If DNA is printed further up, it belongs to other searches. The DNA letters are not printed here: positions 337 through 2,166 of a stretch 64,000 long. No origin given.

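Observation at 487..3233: Co-directional pair: TPR-like SEC-C-motif protein followed by a GHKL (MORC/Hsp90-like) ATPase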

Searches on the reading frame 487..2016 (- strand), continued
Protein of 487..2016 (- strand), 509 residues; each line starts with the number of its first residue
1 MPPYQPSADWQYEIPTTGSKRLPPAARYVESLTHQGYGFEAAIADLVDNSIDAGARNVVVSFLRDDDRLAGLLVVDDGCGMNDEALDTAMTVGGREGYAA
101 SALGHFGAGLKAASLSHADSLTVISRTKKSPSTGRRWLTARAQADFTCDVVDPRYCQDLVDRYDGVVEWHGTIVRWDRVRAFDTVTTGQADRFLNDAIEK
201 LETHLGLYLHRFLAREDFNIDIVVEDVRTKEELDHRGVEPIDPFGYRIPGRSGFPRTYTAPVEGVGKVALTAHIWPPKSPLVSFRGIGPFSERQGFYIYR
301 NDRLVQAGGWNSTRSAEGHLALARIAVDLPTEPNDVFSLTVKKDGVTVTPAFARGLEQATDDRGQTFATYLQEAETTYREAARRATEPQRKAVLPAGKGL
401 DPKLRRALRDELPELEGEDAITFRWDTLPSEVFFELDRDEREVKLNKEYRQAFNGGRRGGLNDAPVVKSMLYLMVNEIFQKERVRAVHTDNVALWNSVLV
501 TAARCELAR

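Call 48: predict_structure(alignment_id=A1)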
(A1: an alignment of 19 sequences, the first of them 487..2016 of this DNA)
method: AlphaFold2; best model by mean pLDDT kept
length: 509 residues; sequences in the alignment: 19
mean_pLDDT: 70.8   pTM: 0.64
mean pLDDT of the five models: 70.8, 70.1, 68.8, 60.5, 57.3
residues with pLDDT >= 90: 37; 70-90: 270; 50-70: 116; < 50: 86
segments of 3 or more residues with pLDDT < 50: 1-10, 94-98, 279-284, 310-320, 383-419, 458-464, 482-487
pLDDT, mean of each block of 10 residues (from residue 1): 37 79 62 64 85 88 85 89 80 54 54 78 85 84 75 89 72 88 80 87 87 89 86 88 67 76 86 64 50 69 72 42 75 72 67 81 80 65 41 34 42 42 78 79 79 55 56 67 51 82 74
secondary structure, 60 per line:
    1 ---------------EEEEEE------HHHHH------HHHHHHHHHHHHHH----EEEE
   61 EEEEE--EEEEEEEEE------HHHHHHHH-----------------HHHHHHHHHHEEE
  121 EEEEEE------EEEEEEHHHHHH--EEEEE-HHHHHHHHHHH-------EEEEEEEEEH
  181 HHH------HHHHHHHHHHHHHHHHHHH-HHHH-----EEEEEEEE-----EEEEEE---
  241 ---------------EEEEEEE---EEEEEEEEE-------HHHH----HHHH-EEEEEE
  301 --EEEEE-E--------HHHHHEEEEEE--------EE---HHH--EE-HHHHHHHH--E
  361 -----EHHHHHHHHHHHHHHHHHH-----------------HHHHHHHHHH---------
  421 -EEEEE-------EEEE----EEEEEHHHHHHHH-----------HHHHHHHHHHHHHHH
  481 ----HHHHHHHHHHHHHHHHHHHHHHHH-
elements in order: E16-21 H28-32 H39-52 E57-65 E68-76 H83-90 H108-117 E118-126 E133-138 H139-144 E147-151 H153-163 E171-179 H180-183 H190-208 H210-213 E219-226 E232-237 E256-262 E266-274 H282-285 H290-293 E295-300 E303-307 H318-322 E323-328 H350-357 H367-384 H402-411 E422-426 E434-437 E442-446 H447-454 H466-480 H485-508

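Call 52: fold_search(model_id=the predicted structure, library=pdb)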
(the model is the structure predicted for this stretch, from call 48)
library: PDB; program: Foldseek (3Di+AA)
matches with E <= 10: 810; with E <= 0.001: 539
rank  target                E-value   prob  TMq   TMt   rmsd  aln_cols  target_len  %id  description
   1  6mw7_B                1.2e-13  1.00  0.47  0.48   7.0       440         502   15  Crystal structure of ATPase module of SMCHD1 bound to ATP (released 2019-09-11)
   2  6mw7_D                1.3e-13  1.00  0.46  0.46   7.0       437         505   16  Crystal structure of ATPase module of SMCHD1 bound to ATP (released 2019-09-11)
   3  9a6t_B                6.5e-13  1.00  0.40  0.34  19.2       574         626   12  Integrative model of DNAK-HTPG by crosslinking MS and deep learning (released 2024-09-18)
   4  6mw7_C                6.9e-13  1.00  0.45  0.44   6.6       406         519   16  Crystal structure of ATPase module of SMCHD1 bound to ATP (released 2019-09-11)
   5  6mw7_A                1.2e-12  1.00  0.47  0.46   6.9       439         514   16  Crystal structure of ATPase module of SMCHD1 bound to ATP (released 2019-09-11)
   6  9kmr_A                1.6e-12  1.00  0.41  0.34  18.9       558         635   14  Human Hsp90-PINK1 complex (released 2025-10-15)
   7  5uls_A                1.9e-12  1.00  0.41  0.33  15.9       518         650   15  Structure of GRP94 in the active conformation (released 2017-09-27)
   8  8h77_A                2.5e-12  1.00  0.40  0.33  19.2       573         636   12  Hsp90-AhR-p23-XAP2 complex (released 2023-01-04)
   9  7zr0_B                3.0e-12  1.00  0.39  0.32  19.6       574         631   12  CryoEM structure of HSP90-CDC37-BRAF(V600E) complex. (released 2022-12-14)
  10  8ffv_A                3.1e-12  1.00  0.40  0.33  19.5       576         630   12  Cryo-EM structure of the GR-Hsp90-FKBP52 complex (released 2023-11-01)
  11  5uls_B                4.2e-12  1.00  0.42  0.35  18.9       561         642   15  Structure of GRP94 in the active conformation (released 2017-09-27)
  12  8gae_A                4.4e-12  1.00  0.40  0.33  18.9       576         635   13  Hsp90 provides platform for CRaf dephosphorylation by PP5 (released 2023-04-26)
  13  8gae_B                5.5e-12  1.00  0.41  0.34  18.2       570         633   12  Hsp90 provides platform for CRaf dephosphorylation by PP5 (released 2023-04-26)
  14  8ffw_B                8.7e-12  1.00  0.41  0.34  18.7       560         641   13  Cryo-EM structure of the GR-Hsp90-FKBP51 complex (released 2023-11-01)
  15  8eob_B                8.7e-12  1.00  0.41  0.35  18.2       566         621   12  Cryo-EM structure of human HSP90B in the closed state (released 2023-01-25)
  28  5ix2_B                7.0e-11  1.00  0.43  0.51   8.0       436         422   13  Crystal structure of mouse Morc3 ATPase-CW cassette in complex with AMPPNP and unmodified H3 peptide (released 2016-08-17)
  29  5ix2_A                7.4e-11  1.00  0.44  0.52  16.9       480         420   14  Crystal structure of mouse Morc3 ATPase-CW cassette in complex with AMPPNP and unmodified H3 peptide (released 2016-08-17)
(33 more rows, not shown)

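Call 58: search_protein_families(library=padloc, proteins=[L029:14654-15634:+, L029:15631-16395:+, L029:17092-18597:+, L014:14597-15535:+, L014:15935-17281:-, L067:11541-12521:+, L068:14512-15096:+, L068:15093-16343:+, L068:16324-17586:+, L068:9058-9927:+], max_evalue=0.001)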
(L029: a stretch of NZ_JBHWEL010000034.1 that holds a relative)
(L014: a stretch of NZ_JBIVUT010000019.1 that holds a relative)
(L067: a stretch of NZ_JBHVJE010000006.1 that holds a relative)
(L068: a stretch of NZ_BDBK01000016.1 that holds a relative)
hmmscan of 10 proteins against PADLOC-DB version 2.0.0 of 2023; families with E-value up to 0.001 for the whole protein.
L029:14654-15634:+ (326 aa): 1 family
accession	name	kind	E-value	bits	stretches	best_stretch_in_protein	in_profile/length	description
PDLC03523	REase_II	-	5.3e-92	306.7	1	17-322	4-314/317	Type II restriction enzyme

L029:15631-16395:+ (254 aa): 1 family
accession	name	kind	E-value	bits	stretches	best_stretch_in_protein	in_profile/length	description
PDLC03527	REase_II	-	9.4e-38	128.2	2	146-226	179-259/286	Type II restriction enzyme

L029:17092-18597:+ (501 aa): 0 families

L014:14597-15535:+ (312 aa): 1 family
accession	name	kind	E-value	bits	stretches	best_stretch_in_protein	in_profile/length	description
PDLC03523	REase_II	-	9e-13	46.4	1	24-255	7-244/317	Type II restriction enzyme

L014:15935-17281:- (448 aa): 57 families (the best 25 are shown)
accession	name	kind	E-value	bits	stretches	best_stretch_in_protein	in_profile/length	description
PDLC00026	DruM2|DruM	-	1.1e-107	358.5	1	23-418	5-326/336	DNA cytosine methylase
PDLC00029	DruM2|DruM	-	6.6e-104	345.8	2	113-422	65-323/329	DNA cytosine methylase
PDLC00032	DruM2|DruM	-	5.8e-96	320.3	1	24-415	5-325/424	DNA cytosine methylase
PDLC03304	MTase_II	-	2.9e-84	281.6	1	25-415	6-334/432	Type II methyltransferase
PDLC03307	MTase_II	-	1.8e-74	249.3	2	114-412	62-371/382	Type II methyltransferase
PDLC03378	MTase_II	-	2.3e-55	186.3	1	26-416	6-336/344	Type II methyltransferase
PDLC03272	MTase_II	-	2e-52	176.7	1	20-419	72-399/407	Type II methyltransferase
PDLC03234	MTase_II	-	3.5e-48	162.8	2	24-235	6-178/375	Type II methyltransferase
PDLC03326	MTase_II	-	4.9e-46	155.7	2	22-279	4-215/412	Type II methyltransferase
PDLC00033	DruM2|DruM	-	6.1e-44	148.8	2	9-234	7-193/368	DNA cytosine methylase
PDLC02649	DrmMII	-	1.3e-33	114.6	2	23-234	5-222/422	DrmMII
PDLC03237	MTase_II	-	1.6e-33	113.7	2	27-238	798-975/1036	Type II methyltransferase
PDLC02650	DrmMII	-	1.8e-31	107.5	3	19-169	5-138/435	DrmMII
PDLC03232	MTase_II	-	2.8e-31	106.8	2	361-412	411-462/465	Type II methyltransferase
PDLC02648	DrmMII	-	2.9e-31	106.8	2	23-280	22-279/468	DrmMII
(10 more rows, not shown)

L067:11541-12521:+ (326 aa): 1 family
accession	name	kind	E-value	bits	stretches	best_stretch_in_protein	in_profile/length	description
PDLC02206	MzaD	-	6.9e-11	40.2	1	121-305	132-315/342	-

L068:14512-15096:+ (194 aa): 0 families

L068:15093-16343:+ (416 aa): 3 families
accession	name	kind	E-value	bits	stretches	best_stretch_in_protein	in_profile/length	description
PDLC03203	mREase_II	-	8e-45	151.7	1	248-414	221-389/393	Type II methyl-directed restriction enzyme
PDLC03206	mREase_II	-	1.3e-07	28.5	1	175-398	167-398/434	Type II methyl-directed restriction enzyme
PDLC02987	caspase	-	0.00084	16.6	0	9-254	5-175/453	-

L068:16324-17586:+ (420 aa): 2 families
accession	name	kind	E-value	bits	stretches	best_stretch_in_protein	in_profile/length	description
PDLC03203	mREase_II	-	1.1e-120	401.5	1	27-412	3-391/393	Type II methyl-directed restriction enzyme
PDLC03206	mREase_II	-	1.3e-22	78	2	90-238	78-230/434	Type II methyl-directed restriction enzyme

L068:9058-9927:+ (289 aa): 0 families

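Call 77: find_homologous_proteins(query=L001:17567-19654:-, max_evalue=0.00001)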
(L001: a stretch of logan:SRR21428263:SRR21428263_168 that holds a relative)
Query L001:17567-19654:- (695 aa): 1118 proteins with E <= 0.00001 among 8000 candidates; the best 120 are listed.
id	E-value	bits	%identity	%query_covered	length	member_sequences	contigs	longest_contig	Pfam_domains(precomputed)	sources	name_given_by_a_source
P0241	0.0e+0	1435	93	100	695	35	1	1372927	PF01381.29,PF13560.13,PF13443.13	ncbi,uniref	ncbi:helix-turn-helix domain-containing protein [Streptomyces atroolivaceus]|uniref:helix-turn-helix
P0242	0.0e+0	1427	92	100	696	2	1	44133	PF01381.29,PF13560.13,PF13443.13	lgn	-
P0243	0.0e+0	1410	91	100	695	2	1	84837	PF01381.29,PF13560.13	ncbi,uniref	ncbi:helix-turn-helix transcriptional regulator [Streptomyces sp. NPDC006289]|uniref:helix-turn-heli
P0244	0.0e+0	1393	90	100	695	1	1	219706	PF27520.1,PF01381.29,PF13560.13,PF13443.13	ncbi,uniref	ncbi:helix-turn-helix transcriptional regulator [Streptomyces sp. NPDC002793]|uniref:helix-turn-heli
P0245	0.0e+0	1367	89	100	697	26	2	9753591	PF01381.29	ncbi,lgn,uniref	ncbi:helix-turn-helix domain-containing protein [Streptomyces sp. NBC_00080]|uniref:helix-turn-helix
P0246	0.0e+0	1362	88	100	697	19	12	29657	PF01381.29,PF13560.13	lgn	-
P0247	0.0e+0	1352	87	100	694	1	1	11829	PF01381.29,PF13560.13,PF13443.13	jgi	jgi:transcriptional regulator with XRE-family HTH domain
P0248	0.0e+0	1327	84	100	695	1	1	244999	PF01381.29,PF13560.13,PF13443.13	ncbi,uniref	ncbi:helix-turn-helix domain-containing protein [Streptomyces sp. NPDC056910]|uniref:helix-turn-heli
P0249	0.0e+0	1326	86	100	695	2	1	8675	PF01381.29,PF13560.13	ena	-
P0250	0.0e+0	1321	84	100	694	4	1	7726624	PF01381.29,PF13560.13,PF13443.13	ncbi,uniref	ncbi:helix-turn-helix transcriptional regulator [Streptomyces xanthochromogenes]|uniref:helix-turn-h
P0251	0.0e+0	1321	85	100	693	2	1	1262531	PF01381.29,PF13560.13,PF13443.13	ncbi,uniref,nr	ncbi:helix-turn-helix domain-containing protein [Streptomyces griseus]|uniref:helix-turn-helix domai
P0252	0.0e+0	1318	84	100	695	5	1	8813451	PF01381.29,PF13560.13,PF13443.13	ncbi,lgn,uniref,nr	ncbi:helix-turn-helix domain-containing protein [Streptomyces uncialis]|uniref:helix-turn-helix doma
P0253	0.0e+0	1301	84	100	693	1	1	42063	PF01381.29,PF13560.13,PF13443.13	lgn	-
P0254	0.0e+0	1297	84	100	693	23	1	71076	PF01381.29,PF13560.13,PF13443.13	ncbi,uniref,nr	ncbi:helix-turn-helix domain-containing protein [Streptomyces halstedii]|uniref:Helix-turn-helix tra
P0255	0.0e+0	1288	82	100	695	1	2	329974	PF01381.29,PF13560.13,PF13443.13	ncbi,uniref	ncbi:helix-turn-helix transcriptional regulator [Streptomyces sp. NPDC048674]|uniref:helix-turn-heli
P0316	3.0e-257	874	60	99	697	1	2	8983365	PF01381.29,PF13560.13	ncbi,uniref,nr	ncbi:helix-turn-helix domain-containing protein [Catellatospora bangladeshensis]|uniref:HTH cro/C1-t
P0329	1.5e-255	869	66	89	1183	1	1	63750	PF04545.23,PF04542.21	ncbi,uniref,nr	ncbi:sigma-70 family RNA polymerase sigma factor [Streptomyces bugieae]|uniref:Sigma-70 family RNA p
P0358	3.9e-252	857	58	99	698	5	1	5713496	PF01381.29,PF13560.13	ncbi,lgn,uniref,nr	ncbi:helix-turn-helix domain-containing protein [Rhodococcus sp. W8901]|uniref:helix-turn-helix doma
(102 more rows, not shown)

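Call 78: find_encoding_contigs(protein=P0358, flank=10000, max_places=2)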
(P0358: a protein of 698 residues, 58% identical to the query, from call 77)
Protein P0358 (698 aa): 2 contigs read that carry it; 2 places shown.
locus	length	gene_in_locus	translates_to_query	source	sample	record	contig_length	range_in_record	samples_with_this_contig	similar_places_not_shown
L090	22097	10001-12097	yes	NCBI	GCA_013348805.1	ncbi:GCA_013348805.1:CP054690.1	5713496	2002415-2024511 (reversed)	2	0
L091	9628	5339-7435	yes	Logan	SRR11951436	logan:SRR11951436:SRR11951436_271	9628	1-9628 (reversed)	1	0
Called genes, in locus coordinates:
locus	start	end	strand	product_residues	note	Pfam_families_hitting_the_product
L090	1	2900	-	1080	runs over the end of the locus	PF00271:Helicase_C (weak)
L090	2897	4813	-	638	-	PF00580:UvrD-helicase, PF13245:AAA_19, PF13604:AAA_30 (weak), PF13401:AAA_22 (weak), PF00580:UvrD-helicase (weak), PF13361:UvrD_C, PF13538:UvrD_C_2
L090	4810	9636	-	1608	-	PF04851:ResIII, PF00270:DEAD, PF00271:Helicase_C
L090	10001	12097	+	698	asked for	PF01381:HTH_3, PF13560:HTH_31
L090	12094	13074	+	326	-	-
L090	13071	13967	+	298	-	PF19866:DUF6339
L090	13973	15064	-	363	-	PF00145:DNA_methylase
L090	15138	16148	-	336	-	PF00145:DNA_methylase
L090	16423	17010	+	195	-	PF22551:TY-Chap1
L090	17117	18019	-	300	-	PF22945:LEM-3_GIY-YIG (weak)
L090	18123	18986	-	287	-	PF01145:Band_7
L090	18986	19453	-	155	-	PF24961:NfeD_membrane, PF01957:NfeD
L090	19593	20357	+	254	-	PF21790:OGG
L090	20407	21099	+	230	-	PF04402:SIMPL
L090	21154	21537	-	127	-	-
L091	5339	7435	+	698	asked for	PF01381:HTH_3, PF13560:HTH_31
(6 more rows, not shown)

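Call 79: find_encoding_contigs(protein=P0316, flank=10000, max_places=2)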
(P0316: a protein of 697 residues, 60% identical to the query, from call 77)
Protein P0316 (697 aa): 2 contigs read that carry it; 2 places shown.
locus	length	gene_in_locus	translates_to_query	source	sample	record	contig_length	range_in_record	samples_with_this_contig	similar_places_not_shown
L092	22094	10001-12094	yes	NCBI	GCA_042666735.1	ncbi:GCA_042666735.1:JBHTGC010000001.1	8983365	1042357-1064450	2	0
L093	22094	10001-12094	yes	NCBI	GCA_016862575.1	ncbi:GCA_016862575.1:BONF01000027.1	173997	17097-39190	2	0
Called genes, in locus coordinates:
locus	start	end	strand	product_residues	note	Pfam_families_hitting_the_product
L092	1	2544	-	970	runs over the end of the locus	PF00271:Helicase_C (weak)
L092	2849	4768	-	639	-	PF00580:UvrD-helicase, PF13245:AAA_19, PF00580:UvrD-helicase (weak), PF13361:UvrD_C, PF13538:UvrD_C_2 (weak)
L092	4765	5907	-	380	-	PF00270:DEAD, PF04851:ResIII (weak), PF00271:Helicase_C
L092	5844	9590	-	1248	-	-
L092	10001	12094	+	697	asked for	PF01381:HTH_3, PF13560:HTH_31 (weak)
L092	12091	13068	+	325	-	-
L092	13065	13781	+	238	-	PF19866:DUF6339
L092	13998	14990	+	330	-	PF00145:DNA_methylase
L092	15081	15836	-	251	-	-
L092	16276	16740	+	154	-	PF03852:Vsr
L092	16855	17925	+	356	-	PF00145:DNA_methylase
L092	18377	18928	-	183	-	PF06114:Peptidase_M78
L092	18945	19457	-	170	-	PF13560:HTH_31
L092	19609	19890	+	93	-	PF14452:Multi_ubiq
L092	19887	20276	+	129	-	-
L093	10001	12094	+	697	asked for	PF01381:HTH_3, PF13560:HTH_31 (weak)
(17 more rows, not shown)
